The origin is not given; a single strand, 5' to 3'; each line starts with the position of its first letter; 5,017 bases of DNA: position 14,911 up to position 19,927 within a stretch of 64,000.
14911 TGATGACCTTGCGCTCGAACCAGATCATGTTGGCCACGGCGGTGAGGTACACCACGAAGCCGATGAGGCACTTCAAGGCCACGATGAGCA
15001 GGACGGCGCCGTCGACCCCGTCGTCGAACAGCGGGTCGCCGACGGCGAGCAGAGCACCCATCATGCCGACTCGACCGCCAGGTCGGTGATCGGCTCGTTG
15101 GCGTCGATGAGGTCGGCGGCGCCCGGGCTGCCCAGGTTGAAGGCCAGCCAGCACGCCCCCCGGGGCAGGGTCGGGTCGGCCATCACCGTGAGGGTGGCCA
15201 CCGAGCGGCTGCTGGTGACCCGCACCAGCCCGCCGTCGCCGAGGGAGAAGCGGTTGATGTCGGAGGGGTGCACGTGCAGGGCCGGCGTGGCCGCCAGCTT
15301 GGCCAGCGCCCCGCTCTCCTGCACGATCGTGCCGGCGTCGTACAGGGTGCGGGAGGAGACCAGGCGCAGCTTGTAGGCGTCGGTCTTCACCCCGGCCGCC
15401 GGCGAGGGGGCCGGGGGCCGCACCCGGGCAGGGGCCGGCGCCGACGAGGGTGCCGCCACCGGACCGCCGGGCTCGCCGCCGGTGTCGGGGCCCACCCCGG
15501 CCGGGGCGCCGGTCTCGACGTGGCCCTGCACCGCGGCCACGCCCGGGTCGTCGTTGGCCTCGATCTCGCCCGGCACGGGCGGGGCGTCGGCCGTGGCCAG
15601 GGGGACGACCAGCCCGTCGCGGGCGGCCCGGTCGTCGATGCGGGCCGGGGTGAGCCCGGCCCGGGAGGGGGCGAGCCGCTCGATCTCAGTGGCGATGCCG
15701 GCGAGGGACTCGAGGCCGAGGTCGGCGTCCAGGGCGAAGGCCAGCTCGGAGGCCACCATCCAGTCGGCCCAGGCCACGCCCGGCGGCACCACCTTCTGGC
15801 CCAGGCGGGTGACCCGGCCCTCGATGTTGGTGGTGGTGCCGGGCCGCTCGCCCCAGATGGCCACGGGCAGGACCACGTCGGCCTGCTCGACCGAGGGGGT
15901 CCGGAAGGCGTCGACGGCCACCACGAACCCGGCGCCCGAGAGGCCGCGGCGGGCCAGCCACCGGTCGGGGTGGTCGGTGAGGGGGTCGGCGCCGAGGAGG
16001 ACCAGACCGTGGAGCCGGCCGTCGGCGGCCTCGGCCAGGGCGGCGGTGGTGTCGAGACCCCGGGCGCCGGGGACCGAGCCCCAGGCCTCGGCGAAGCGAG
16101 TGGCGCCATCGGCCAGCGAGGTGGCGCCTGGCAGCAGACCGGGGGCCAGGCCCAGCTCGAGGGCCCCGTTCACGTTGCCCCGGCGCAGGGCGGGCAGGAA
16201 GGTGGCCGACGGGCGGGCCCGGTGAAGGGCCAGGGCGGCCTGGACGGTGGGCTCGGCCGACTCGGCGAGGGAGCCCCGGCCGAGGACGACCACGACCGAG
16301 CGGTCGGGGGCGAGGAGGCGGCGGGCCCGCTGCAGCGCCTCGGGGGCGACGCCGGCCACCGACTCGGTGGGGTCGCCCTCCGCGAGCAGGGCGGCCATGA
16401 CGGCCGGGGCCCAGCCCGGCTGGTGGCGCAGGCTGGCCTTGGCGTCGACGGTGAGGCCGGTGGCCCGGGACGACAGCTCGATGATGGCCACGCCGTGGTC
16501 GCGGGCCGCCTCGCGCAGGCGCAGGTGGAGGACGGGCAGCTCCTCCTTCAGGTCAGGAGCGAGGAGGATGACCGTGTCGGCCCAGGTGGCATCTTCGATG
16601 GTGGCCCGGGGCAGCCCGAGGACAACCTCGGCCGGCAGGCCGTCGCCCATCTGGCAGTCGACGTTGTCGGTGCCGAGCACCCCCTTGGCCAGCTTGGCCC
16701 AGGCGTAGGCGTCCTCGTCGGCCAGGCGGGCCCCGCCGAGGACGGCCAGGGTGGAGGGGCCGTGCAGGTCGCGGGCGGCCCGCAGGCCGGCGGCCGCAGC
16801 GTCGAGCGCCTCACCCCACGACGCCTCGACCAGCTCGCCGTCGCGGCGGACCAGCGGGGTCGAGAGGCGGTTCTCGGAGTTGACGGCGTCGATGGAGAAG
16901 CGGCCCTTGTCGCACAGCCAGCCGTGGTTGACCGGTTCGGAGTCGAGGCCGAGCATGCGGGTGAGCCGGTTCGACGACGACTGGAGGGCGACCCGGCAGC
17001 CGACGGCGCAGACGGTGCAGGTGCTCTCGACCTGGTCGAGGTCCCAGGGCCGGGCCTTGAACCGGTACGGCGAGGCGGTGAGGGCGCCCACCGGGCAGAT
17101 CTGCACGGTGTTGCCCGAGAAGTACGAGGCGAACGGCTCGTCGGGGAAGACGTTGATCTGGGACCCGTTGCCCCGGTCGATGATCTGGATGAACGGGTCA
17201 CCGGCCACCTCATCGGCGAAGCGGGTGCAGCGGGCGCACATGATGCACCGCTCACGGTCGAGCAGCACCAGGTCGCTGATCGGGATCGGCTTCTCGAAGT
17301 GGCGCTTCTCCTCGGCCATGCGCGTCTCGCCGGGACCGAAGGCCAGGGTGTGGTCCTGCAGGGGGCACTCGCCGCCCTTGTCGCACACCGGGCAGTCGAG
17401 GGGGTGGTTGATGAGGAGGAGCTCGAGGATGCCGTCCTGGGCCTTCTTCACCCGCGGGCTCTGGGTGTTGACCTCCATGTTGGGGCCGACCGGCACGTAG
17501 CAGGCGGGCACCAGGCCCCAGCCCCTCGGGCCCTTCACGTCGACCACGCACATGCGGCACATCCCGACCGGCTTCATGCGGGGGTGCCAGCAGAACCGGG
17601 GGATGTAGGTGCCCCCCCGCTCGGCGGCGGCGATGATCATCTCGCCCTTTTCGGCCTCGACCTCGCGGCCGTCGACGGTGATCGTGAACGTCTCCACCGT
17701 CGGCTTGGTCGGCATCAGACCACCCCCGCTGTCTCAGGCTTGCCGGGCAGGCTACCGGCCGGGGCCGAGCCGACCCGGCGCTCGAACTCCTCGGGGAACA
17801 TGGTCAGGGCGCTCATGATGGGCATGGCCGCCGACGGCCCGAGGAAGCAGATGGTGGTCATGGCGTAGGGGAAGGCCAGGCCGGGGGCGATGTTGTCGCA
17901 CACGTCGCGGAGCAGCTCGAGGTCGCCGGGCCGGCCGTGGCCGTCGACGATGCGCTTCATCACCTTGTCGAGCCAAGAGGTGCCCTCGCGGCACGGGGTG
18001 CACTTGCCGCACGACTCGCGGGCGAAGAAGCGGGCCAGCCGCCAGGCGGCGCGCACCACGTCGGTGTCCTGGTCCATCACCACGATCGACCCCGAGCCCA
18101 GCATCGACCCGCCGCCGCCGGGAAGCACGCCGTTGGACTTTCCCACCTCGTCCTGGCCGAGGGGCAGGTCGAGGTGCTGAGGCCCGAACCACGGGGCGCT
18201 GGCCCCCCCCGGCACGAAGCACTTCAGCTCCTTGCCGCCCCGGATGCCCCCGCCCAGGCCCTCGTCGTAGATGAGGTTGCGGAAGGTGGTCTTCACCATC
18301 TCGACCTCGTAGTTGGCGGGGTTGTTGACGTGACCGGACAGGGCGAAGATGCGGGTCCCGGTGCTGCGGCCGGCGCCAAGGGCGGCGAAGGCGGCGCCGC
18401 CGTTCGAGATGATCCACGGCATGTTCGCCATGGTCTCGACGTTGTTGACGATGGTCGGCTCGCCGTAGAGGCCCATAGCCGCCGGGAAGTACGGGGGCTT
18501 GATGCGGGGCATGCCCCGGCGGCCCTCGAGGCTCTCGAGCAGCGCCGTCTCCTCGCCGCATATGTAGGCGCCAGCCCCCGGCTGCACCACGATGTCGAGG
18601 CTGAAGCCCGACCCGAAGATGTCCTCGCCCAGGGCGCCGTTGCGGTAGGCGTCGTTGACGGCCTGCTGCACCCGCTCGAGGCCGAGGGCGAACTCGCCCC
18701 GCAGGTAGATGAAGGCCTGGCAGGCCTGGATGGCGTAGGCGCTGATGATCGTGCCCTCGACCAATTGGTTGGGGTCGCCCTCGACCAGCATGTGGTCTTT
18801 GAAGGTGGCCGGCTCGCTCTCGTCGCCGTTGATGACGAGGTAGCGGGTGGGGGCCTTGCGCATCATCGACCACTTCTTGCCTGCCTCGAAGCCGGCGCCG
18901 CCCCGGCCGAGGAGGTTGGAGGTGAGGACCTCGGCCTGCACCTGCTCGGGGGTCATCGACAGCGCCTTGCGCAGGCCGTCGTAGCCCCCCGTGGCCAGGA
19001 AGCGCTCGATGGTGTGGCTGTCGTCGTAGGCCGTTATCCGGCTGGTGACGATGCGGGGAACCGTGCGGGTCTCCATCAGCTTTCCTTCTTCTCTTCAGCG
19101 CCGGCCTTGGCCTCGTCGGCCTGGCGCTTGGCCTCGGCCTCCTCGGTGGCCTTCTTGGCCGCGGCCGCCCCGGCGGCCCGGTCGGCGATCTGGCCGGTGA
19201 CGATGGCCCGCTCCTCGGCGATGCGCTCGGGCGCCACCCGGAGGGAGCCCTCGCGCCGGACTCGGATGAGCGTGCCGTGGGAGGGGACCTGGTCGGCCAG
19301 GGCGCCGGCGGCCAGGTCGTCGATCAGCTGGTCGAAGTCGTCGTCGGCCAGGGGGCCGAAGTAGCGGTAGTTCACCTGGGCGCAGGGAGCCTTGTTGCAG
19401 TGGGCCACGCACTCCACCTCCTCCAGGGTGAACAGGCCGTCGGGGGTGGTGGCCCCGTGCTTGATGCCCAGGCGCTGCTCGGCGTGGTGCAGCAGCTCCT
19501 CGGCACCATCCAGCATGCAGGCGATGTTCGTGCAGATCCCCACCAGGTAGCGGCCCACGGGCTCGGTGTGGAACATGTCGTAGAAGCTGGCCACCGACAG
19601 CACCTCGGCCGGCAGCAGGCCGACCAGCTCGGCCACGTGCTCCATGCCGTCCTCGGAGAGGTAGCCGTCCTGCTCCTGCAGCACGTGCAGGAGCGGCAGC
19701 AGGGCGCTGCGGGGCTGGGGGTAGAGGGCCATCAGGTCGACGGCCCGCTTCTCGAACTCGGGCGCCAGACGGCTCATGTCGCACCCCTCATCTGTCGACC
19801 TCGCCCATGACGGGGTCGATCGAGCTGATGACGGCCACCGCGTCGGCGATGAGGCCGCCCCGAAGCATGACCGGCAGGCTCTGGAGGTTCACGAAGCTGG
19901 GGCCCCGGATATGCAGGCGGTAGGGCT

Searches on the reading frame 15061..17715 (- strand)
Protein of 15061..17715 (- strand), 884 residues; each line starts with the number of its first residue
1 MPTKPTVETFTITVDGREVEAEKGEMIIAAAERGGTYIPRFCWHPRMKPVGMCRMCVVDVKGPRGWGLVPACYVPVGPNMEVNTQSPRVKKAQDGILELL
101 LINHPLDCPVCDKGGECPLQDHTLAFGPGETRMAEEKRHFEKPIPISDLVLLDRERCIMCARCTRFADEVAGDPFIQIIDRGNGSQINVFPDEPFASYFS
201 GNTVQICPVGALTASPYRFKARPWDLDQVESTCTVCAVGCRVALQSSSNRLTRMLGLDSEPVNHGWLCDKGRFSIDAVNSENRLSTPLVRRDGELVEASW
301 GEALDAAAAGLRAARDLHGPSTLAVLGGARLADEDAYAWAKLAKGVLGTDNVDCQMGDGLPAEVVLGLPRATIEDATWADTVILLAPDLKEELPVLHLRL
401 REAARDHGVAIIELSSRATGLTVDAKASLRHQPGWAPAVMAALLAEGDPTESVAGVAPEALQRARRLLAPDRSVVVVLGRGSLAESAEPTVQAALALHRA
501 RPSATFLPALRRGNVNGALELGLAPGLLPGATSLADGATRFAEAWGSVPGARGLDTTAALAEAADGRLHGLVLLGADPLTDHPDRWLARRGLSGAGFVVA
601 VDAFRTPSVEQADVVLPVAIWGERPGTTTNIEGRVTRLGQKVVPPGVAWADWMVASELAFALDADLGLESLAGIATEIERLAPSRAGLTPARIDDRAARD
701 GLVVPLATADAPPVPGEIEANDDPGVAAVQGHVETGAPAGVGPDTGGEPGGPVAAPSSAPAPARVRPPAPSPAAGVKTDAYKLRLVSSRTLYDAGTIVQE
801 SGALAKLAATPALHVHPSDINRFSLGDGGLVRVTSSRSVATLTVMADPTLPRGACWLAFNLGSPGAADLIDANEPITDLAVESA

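Call 81: search_protein_families(library=pfam, proteins=[window:15061-17715:-], max_evalue=1e-8)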
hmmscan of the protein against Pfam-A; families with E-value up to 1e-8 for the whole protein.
window:15061-17715:- (884 aa): 6 families
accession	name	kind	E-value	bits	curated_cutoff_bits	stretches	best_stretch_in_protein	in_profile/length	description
PF00384.28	Molybdopterin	-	1.4e-31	110.3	24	1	283-659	1-351/353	Molybdopterin oxidoreductase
PF22117.2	Fer4_Nqo3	-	5.3e-22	78.2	27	1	148-213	2-67/67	NADH-quinone oxidoreductase subunit 3, ferredoxin-like domain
PF13510.11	Fer2_4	-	8.9e-18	64.6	22.8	1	9-86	3-81/82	2Fe-2S iron-sulfur cluster binding domain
PF10588.14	NADH-G_4Fe-4S_3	-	6.7e-15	54.8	27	1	95-131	3-39/40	NADH-ubiquinone oxidoreductase-G iron-sulfur binding region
PF04879.21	Molybdop_Fe4S4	-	1.8e-11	44.3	22.7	1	229-280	4-55/55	Molybdopterin oxidoreductase Fe4S4 domain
PF01568.27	Molydop_binding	-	7.5e-09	36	26.8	0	783-870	1-93/110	Molydopterin dinucleotide binding domain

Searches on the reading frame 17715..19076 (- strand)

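Call 81: search_protein_families(library=pfam, proteins=[window:17715-19076:-], max_evalue=1e-8)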
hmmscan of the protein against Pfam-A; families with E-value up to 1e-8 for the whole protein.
window:17715-19076:- (453 aa): 2 families
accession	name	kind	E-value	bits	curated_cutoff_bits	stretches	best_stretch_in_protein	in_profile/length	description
PF01512.22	Complex1_51K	-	4.5e-43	147.2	31.2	1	52-220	3-149/150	Nuo51 FMN-binding domain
PF10589.14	NADH_4Fe-4S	-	2.5e-28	98.2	23.5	1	343-433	2-84/85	NADH-ubiquinone oxidoreductase-F iron-sulfur binding region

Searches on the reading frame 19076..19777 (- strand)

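Call 81: search_protein_families(library=pfam, proteins=[window:19076-19777:-], max_evalue=1e-8)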
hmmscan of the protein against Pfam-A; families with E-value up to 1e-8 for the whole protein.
window:19076-19777:- (233 aa): 1 family
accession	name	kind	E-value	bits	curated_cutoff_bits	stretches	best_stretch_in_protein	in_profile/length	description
PF01257.25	2Fe-2S_thioredx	-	8.8e-49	165.5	24.8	1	15-155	4-144/145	Thioredoxin-like [2Fe-2S] ferredoxin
